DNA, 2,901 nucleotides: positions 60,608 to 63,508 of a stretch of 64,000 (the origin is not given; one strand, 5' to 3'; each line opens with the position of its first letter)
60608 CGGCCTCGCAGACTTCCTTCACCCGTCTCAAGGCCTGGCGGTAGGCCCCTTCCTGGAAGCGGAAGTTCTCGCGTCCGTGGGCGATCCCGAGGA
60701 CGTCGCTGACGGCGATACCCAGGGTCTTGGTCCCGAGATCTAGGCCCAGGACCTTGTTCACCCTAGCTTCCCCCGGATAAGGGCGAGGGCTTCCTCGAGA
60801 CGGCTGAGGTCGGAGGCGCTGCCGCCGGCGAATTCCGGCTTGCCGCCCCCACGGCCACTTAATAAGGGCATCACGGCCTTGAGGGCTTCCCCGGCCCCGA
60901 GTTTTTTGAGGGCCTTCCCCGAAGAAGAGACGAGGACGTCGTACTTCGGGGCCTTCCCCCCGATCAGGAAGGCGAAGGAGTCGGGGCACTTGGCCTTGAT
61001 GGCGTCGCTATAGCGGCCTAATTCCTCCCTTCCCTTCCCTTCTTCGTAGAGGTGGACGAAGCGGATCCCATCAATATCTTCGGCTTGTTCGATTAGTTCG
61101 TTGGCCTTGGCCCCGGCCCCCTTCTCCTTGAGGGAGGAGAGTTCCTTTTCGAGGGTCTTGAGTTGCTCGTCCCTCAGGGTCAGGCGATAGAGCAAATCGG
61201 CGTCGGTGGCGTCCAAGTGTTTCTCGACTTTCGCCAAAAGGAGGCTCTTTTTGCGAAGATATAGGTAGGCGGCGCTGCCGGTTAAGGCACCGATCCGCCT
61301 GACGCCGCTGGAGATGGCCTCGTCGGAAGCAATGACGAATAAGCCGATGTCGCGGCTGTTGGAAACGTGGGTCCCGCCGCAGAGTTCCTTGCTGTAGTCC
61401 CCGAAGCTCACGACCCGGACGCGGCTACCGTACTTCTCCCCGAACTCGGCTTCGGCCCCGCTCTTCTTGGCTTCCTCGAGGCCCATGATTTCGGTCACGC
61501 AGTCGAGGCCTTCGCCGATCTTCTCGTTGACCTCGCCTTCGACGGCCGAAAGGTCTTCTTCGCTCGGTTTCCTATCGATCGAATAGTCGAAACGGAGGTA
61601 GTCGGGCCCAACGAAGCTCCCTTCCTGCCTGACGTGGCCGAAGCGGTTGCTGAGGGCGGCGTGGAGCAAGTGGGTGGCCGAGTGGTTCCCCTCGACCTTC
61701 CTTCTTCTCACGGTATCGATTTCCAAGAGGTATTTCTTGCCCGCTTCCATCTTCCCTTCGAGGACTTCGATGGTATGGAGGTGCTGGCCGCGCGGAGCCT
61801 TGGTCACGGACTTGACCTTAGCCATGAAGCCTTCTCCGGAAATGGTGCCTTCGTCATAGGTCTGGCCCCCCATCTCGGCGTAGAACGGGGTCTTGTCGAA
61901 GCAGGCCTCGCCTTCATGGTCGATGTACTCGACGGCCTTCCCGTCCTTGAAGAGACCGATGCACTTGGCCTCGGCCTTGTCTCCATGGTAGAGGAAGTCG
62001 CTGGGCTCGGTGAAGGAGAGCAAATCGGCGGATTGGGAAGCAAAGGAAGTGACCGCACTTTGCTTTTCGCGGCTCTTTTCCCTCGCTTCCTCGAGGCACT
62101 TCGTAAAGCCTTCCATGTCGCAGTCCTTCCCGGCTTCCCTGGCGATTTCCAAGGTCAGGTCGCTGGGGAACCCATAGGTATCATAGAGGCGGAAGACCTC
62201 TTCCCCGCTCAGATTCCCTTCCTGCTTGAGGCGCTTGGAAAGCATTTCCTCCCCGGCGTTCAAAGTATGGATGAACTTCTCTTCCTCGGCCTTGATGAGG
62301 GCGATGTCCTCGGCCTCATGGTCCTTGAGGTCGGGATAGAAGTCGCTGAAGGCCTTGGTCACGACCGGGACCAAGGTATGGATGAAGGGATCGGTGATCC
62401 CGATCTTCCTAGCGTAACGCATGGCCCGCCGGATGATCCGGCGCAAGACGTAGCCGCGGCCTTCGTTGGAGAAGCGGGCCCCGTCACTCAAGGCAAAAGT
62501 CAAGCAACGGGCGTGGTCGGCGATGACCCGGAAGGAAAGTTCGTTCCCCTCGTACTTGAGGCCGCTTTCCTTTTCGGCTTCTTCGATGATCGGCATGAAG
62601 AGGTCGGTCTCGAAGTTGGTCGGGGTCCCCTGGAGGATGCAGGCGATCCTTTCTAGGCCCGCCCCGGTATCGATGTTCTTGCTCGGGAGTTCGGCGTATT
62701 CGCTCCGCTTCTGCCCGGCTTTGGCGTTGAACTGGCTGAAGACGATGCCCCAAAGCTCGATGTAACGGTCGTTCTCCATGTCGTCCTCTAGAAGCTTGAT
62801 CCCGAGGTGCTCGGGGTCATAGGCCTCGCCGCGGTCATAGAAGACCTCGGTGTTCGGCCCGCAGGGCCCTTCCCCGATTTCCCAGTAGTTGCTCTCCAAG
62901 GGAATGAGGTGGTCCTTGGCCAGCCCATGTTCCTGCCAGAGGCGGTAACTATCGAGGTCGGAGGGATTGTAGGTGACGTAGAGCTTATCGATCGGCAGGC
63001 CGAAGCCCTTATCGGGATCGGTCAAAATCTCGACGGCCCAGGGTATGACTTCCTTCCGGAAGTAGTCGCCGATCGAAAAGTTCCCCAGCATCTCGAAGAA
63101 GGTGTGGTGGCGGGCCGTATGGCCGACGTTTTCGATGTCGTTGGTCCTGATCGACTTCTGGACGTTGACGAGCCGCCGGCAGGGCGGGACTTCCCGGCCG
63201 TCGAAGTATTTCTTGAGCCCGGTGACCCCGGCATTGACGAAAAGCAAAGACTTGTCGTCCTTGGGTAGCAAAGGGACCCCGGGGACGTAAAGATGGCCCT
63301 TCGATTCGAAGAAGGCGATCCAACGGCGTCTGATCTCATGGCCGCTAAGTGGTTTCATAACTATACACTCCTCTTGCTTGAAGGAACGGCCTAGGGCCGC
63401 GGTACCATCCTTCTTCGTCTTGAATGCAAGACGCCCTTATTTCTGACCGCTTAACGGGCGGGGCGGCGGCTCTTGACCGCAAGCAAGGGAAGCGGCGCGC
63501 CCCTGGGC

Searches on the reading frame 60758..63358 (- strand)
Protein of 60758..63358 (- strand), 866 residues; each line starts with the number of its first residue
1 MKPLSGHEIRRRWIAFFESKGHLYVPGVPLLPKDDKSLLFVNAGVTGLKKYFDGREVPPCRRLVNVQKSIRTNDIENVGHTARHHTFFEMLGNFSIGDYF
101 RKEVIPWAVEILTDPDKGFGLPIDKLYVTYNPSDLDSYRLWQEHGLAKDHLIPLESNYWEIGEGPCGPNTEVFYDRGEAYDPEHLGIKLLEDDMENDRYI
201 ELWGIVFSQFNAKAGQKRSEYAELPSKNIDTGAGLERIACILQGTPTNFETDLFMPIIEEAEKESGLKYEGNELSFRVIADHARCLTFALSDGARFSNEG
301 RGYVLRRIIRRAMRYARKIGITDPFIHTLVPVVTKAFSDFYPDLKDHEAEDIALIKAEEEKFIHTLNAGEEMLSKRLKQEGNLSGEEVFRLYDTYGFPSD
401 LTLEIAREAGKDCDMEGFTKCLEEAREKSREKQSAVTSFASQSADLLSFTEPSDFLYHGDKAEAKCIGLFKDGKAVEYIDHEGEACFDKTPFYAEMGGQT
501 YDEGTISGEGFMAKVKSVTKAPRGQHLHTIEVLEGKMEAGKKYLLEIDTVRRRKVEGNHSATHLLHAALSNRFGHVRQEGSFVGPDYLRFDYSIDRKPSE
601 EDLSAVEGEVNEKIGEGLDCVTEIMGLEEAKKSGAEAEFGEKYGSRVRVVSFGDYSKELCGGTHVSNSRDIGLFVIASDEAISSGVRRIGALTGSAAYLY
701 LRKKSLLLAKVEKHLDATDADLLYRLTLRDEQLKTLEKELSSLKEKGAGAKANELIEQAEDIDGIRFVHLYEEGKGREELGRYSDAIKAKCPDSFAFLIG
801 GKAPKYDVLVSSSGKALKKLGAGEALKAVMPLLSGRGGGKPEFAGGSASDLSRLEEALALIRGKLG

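Call 33: search_protein_families(library=pfam, proteins=[window:60758-63358:-], max_evalue=0.001)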
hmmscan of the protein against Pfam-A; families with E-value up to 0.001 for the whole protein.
window:60758-63358:- (866 aa): 3 families
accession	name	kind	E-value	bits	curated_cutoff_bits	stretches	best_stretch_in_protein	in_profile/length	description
PF01411.24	tRNA-synt_2c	-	2.7e-176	587.8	30.3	1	8-549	1-550/552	tRNA synthetases class II (A)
PF07973.19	tRNA_SAD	-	8.2e-16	58.2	24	1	647-689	1-43/44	Threonyl and Alanyl tRNA synthetase second additional domain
PF02272.25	DHHA1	-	2.1e-09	38.2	25.9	1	766-863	3-98/102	DHHA1 domain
